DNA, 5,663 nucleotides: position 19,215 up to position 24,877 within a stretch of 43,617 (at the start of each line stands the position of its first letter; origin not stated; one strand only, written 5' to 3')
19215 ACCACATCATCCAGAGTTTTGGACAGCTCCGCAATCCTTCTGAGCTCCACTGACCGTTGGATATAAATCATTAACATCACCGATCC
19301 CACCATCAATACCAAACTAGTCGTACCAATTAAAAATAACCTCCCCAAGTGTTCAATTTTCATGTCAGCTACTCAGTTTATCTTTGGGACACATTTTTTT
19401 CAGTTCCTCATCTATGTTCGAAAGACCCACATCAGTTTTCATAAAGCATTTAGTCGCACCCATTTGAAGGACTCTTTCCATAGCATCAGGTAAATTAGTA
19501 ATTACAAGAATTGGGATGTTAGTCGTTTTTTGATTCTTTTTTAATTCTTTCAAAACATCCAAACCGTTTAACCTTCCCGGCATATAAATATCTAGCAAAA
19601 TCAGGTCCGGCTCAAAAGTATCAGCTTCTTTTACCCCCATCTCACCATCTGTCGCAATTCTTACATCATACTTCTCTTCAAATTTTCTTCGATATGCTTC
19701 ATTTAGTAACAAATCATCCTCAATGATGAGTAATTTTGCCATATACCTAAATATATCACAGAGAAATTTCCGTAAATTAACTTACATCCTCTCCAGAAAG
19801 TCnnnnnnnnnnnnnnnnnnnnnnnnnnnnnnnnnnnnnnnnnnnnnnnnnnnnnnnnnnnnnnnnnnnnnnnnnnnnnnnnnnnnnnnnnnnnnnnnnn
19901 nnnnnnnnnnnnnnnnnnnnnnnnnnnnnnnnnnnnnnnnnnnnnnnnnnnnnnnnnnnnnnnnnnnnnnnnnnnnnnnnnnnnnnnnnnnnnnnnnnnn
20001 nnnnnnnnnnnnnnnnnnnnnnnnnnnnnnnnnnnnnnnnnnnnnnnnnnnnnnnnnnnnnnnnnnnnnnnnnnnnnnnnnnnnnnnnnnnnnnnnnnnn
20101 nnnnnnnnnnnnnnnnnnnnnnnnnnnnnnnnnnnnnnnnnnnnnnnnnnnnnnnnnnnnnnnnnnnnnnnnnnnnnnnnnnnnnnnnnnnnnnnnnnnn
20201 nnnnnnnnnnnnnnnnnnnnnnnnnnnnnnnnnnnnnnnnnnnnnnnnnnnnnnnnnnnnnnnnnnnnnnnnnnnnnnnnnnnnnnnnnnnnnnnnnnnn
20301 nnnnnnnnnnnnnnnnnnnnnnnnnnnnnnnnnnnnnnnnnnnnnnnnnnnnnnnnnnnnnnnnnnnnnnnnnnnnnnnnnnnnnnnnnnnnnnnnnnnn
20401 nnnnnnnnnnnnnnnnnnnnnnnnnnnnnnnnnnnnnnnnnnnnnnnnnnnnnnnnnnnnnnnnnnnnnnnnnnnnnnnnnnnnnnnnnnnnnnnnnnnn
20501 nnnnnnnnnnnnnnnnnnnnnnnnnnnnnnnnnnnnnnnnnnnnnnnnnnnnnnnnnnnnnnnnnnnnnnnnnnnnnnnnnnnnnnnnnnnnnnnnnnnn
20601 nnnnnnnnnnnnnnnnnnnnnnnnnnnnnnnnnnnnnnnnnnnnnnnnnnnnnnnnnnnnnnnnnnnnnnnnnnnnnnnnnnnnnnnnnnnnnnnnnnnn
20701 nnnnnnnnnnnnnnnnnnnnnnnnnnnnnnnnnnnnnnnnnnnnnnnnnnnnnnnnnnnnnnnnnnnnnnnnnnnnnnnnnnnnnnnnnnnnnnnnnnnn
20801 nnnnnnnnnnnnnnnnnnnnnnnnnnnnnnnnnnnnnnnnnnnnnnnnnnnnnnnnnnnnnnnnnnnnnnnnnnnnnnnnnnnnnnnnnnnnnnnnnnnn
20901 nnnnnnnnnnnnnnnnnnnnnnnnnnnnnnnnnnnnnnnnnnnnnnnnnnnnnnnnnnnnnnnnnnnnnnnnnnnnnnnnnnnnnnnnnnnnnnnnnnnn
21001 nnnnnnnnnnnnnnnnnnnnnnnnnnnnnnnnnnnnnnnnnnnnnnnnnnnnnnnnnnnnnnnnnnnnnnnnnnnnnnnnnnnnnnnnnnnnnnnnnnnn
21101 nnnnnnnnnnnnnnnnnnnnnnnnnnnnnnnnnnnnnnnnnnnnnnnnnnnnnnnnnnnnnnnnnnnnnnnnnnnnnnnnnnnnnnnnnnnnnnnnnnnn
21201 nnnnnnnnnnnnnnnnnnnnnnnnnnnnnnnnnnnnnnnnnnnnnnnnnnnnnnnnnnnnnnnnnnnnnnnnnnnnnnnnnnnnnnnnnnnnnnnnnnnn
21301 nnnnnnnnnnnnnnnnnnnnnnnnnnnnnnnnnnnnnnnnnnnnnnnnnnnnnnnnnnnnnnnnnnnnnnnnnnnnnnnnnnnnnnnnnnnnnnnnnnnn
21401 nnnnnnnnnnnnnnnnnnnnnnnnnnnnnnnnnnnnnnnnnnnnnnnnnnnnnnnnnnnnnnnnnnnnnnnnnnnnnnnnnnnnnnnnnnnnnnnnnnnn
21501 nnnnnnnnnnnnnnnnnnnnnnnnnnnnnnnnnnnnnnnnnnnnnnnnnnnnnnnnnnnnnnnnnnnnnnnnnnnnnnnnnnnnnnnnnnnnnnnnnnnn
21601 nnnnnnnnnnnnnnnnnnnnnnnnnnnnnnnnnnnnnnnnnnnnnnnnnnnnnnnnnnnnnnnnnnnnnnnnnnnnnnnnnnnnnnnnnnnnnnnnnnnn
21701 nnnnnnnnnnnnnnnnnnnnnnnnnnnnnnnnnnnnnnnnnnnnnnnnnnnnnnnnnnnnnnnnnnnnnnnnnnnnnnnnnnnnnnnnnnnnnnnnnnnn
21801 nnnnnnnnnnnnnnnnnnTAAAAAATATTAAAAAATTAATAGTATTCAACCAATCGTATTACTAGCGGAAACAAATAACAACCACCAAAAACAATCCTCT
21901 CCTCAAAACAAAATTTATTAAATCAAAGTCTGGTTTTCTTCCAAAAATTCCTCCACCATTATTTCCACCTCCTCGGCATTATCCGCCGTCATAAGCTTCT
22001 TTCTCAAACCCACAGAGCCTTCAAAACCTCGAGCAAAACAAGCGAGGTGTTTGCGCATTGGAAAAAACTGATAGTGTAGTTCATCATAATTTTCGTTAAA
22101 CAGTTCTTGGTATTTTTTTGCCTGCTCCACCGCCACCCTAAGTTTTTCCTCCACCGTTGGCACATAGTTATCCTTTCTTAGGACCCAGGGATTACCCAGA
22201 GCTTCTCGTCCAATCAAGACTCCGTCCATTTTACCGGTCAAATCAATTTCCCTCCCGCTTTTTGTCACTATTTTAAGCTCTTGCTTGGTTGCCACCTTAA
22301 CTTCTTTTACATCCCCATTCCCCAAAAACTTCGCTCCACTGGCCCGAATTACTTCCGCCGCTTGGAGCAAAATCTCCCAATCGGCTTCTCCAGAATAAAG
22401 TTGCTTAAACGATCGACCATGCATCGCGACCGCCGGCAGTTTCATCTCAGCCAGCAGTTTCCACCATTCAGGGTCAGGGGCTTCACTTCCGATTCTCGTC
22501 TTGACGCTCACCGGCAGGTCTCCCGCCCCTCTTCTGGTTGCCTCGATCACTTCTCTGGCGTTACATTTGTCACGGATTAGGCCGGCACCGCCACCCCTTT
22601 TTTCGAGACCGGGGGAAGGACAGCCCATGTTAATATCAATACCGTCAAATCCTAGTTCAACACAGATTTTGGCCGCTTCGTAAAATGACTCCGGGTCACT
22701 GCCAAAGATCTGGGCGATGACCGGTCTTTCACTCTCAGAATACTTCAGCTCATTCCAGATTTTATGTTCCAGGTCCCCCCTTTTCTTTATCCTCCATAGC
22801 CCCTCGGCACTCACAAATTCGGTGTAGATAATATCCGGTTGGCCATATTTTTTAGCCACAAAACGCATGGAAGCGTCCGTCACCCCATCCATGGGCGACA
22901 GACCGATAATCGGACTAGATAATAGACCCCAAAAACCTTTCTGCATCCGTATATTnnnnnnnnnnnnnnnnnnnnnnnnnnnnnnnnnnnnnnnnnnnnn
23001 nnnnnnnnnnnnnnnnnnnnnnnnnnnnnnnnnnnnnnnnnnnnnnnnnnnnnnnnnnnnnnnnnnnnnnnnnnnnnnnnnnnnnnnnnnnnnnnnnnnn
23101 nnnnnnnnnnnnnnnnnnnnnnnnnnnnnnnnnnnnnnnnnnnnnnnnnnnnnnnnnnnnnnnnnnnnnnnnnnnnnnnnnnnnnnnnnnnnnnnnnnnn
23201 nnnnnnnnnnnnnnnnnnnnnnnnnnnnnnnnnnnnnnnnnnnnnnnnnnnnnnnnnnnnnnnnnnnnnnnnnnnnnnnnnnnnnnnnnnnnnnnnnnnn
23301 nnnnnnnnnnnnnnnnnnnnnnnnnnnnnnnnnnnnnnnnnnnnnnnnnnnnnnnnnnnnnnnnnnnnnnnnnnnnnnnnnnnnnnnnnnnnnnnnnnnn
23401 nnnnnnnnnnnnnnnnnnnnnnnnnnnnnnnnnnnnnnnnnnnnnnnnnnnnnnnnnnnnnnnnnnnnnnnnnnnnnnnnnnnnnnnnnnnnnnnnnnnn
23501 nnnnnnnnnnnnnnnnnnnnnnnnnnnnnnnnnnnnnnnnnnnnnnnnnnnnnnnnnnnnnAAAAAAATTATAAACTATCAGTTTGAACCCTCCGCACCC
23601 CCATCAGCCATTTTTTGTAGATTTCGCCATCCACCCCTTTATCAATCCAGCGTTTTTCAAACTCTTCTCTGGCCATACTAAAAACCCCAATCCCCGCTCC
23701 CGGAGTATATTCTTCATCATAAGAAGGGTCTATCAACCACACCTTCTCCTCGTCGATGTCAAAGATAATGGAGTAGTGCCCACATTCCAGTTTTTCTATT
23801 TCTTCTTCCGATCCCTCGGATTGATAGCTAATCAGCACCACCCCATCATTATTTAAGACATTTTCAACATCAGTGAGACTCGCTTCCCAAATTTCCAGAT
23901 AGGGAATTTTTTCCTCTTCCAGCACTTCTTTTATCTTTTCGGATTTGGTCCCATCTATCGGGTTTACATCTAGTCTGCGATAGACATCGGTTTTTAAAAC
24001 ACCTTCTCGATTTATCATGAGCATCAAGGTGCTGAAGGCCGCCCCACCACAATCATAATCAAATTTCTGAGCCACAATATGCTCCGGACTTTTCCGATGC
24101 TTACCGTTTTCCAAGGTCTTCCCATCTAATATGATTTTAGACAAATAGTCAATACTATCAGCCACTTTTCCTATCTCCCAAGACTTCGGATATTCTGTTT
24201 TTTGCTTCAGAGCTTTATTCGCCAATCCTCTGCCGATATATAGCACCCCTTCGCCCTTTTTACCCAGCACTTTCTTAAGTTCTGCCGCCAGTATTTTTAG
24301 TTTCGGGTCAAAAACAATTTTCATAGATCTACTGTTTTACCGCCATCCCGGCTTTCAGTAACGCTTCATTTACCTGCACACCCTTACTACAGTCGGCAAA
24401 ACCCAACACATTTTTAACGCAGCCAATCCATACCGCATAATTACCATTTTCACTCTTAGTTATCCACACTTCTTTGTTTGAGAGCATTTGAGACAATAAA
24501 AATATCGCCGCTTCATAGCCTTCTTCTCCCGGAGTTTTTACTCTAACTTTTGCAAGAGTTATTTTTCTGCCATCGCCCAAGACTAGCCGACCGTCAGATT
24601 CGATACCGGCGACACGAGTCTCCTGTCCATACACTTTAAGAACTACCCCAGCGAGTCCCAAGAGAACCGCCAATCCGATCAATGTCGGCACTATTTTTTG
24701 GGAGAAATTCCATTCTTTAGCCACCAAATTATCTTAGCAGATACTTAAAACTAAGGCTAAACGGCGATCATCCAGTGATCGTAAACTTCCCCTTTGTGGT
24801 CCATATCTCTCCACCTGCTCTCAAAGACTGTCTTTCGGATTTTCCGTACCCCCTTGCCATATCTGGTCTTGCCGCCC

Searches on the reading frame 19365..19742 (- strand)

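Call 49: search_protein_families(library=pfam, proteins=[window:19365-19742:-], max_evalue=0.01)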
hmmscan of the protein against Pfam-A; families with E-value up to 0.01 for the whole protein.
window:19365-19742:- (125 aa): 1 family
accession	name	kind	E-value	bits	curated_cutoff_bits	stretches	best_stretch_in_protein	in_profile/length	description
PF00072.30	Response_reg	-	3.9e-18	66.1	30.2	1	5-103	2-100/111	Response regulator receiver domain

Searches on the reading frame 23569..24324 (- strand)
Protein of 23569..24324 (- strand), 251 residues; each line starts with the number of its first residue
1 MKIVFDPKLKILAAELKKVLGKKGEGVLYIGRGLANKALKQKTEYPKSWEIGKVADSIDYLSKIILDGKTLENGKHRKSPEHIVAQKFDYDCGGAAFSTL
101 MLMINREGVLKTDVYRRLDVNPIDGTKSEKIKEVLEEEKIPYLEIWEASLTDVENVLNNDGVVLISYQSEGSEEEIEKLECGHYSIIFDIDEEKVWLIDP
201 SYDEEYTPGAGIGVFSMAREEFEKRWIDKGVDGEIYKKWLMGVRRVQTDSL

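Call 49: search_protein_families(library=pfam, proteins=[window:23569-24324:-], max_evalue=0.01)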
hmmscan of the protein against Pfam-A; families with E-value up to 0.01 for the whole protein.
window:23569-24324:- (251 aa): 1 family
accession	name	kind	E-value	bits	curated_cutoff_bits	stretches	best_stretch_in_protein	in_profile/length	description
PF03412.21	Peptidase_C39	-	0.00022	21.5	22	1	82-226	3-121/133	Peptidase C39 family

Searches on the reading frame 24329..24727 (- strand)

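Call 49: search_protein_families(library=pfam, proteins=[window:24329-24727:-], max_evalue=0.01)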
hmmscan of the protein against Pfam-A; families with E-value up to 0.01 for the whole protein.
window:24329-24727:- (132 aa): 1 family
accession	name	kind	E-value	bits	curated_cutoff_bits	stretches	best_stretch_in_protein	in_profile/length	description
PF00565.23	SNase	-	0.0032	18.3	21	1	70-130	23-75/107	Staphylococcal nuclease homologue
